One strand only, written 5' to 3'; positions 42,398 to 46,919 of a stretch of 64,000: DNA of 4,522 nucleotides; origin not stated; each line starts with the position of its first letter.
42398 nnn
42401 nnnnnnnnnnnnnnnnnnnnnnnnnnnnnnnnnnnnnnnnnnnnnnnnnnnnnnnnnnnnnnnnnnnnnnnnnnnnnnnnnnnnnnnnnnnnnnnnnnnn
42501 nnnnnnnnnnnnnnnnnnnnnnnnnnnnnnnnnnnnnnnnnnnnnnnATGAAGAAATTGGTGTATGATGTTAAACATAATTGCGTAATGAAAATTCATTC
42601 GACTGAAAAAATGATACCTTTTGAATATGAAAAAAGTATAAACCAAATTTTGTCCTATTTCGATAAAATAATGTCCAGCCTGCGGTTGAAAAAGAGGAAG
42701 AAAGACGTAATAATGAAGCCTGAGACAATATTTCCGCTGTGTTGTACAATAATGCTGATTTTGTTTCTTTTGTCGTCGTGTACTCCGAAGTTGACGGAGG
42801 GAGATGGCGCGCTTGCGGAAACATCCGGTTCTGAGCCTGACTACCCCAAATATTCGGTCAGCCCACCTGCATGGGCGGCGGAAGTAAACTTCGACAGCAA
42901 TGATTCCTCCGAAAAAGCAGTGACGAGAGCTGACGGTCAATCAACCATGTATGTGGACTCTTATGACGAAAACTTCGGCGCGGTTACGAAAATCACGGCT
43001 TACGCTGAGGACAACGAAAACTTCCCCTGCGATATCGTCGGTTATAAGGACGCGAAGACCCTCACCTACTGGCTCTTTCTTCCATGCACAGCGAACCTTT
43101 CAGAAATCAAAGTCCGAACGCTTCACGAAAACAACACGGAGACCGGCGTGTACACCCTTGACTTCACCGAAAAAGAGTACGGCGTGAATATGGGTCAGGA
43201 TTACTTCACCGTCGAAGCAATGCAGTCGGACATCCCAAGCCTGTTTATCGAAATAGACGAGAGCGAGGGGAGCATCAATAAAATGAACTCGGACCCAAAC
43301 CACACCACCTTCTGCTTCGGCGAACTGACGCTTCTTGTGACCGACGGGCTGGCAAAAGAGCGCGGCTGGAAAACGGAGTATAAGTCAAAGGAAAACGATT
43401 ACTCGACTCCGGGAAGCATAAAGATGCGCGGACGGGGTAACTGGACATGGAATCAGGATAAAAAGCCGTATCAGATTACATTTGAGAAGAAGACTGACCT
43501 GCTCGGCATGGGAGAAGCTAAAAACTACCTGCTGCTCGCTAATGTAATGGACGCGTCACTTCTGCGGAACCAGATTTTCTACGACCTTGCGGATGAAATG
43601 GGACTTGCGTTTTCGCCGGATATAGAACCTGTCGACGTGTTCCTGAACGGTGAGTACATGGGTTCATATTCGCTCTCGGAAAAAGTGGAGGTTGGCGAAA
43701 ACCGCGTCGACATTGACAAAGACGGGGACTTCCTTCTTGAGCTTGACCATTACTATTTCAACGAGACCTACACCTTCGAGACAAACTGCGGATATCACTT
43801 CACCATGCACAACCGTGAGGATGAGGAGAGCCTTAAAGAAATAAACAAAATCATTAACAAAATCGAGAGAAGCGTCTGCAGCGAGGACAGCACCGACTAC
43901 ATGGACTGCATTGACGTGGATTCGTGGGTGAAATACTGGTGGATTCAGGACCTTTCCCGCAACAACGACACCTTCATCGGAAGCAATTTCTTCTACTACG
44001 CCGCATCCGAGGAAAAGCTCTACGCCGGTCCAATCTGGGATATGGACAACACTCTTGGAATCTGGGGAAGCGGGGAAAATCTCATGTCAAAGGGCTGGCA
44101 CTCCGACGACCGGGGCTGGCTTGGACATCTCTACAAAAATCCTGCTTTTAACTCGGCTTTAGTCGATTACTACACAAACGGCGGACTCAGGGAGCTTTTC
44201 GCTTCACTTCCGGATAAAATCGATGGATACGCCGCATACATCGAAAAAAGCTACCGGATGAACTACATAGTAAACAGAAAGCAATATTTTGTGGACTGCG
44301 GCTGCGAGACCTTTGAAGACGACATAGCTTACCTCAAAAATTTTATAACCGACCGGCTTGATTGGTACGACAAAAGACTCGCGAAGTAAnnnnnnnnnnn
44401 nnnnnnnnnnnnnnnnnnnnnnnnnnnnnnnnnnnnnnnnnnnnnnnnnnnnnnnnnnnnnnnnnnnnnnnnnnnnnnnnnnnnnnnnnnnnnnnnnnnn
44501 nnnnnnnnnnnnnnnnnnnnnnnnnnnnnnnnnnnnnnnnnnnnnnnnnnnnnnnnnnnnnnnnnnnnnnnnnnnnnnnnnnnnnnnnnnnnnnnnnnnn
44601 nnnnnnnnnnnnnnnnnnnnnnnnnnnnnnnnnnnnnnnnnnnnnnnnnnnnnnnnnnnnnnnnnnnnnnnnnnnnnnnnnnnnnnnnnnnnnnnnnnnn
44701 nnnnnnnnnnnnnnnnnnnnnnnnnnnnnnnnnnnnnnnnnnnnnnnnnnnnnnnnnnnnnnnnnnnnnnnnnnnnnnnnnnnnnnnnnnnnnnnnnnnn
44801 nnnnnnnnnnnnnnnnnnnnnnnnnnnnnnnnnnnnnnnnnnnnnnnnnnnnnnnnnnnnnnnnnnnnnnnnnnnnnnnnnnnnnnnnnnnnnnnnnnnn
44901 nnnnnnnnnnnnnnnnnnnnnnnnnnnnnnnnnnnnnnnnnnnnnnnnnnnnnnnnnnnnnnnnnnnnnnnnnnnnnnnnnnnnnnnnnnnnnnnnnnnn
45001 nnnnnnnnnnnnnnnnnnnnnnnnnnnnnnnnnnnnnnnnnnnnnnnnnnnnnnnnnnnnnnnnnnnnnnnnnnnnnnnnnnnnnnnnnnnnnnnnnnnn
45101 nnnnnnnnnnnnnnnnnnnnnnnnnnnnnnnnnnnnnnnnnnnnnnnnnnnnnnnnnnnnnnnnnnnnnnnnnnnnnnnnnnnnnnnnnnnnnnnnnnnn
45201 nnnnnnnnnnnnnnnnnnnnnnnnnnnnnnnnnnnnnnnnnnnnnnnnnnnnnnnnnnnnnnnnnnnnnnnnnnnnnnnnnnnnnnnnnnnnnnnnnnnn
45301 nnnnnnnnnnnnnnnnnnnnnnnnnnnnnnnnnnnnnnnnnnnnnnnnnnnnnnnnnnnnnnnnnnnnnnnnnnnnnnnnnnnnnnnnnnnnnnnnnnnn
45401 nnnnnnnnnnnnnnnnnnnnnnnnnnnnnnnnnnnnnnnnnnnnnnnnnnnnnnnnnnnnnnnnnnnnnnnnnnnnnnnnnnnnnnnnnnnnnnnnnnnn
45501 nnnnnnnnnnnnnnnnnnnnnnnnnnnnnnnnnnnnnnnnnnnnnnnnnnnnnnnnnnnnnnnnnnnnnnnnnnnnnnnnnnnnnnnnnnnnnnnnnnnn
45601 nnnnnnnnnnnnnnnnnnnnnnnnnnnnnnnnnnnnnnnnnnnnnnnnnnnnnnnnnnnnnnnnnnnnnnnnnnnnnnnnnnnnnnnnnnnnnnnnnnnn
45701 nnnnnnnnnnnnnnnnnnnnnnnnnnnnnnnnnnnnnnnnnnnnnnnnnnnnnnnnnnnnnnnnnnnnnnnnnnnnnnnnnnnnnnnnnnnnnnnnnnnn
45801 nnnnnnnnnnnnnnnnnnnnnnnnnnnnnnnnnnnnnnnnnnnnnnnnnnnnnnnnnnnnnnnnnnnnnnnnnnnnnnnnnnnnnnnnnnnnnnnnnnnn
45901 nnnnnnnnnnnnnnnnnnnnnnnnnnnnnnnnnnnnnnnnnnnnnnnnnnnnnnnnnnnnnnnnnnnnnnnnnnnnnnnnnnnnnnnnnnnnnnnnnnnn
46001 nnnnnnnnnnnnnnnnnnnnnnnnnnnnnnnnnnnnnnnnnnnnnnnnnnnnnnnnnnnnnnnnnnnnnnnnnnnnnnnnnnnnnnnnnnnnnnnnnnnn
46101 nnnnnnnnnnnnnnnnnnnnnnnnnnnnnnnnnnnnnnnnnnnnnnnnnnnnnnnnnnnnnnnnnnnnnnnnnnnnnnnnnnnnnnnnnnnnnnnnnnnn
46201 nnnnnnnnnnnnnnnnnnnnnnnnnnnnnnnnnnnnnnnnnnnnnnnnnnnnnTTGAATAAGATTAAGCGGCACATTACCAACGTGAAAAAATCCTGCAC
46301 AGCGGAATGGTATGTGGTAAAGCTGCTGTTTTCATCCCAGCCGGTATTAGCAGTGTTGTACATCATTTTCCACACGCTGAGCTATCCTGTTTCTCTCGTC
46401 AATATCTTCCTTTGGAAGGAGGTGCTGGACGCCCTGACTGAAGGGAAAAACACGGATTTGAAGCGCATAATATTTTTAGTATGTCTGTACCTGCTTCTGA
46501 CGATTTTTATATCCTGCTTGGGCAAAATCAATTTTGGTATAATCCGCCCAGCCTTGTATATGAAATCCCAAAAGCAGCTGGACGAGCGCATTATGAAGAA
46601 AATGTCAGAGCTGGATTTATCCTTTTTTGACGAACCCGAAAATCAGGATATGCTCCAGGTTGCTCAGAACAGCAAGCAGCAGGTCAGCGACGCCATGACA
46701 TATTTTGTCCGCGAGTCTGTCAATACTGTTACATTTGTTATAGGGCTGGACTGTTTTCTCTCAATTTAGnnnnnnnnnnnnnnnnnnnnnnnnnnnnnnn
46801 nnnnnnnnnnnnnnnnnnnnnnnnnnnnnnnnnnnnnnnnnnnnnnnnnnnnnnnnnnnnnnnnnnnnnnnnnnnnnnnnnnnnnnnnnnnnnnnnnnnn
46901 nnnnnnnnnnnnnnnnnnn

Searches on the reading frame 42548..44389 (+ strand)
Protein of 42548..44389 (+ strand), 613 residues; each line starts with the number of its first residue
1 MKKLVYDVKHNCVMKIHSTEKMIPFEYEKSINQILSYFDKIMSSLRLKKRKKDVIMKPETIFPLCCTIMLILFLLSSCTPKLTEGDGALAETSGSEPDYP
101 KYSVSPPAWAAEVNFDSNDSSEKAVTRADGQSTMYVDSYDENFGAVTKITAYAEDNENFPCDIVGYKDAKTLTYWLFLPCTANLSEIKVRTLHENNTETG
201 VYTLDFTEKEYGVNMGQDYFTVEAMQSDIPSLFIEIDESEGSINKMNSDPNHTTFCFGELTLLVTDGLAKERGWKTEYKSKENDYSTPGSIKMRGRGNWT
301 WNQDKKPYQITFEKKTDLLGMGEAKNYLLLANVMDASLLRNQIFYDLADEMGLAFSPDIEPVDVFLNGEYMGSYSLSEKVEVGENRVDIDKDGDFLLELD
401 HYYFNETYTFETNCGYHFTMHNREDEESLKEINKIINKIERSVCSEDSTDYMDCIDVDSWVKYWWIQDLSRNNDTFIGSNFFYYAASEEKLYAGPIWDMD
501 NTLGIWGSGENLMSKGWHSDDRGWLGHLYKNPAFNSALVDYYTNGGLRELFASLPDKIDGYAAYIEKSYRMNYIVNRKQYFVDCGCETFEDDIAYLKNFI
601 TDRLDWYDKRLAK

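Call 46: search_protein_families(library=pfam, proteins=[window:42548-44389:+], max_evalue=0.00001)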
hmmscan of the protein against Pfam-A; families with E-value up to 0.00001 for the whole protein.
window:42548-44389:+ (613 aa): 1 family
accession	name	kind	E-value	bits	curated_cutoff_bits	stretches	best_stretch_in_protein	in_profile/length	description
PF08757.17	CotH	-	1e-38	134.1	23.8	1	294-606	2-321/322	CotH kinase protein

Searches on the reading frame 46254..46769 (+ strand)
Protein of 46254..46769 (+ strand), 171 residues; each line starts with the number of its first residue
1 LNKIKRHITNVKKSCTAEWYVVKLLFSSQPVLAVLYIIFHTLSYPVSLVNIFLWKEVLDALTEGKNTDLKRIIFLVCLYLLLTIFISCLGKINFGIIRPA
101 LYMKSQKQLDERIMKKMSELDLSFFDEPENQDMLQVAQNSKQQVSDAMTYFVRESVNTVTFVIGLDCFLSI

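Call 46: search_protein_families(library=pfam, proteins=[window:46254-46769:+], max_evalue=0.00001)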
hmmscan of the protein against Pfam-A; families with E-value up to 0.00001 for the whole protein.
window:46254-46769:+ (171 aa): 1 family
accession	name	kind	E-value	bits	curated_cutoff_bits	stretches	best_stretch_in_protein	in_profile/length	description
PF00664.28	ABC_membrane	-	7.3e-08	32.9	28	1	35-165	3-132/274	ABC transporter transmembrane region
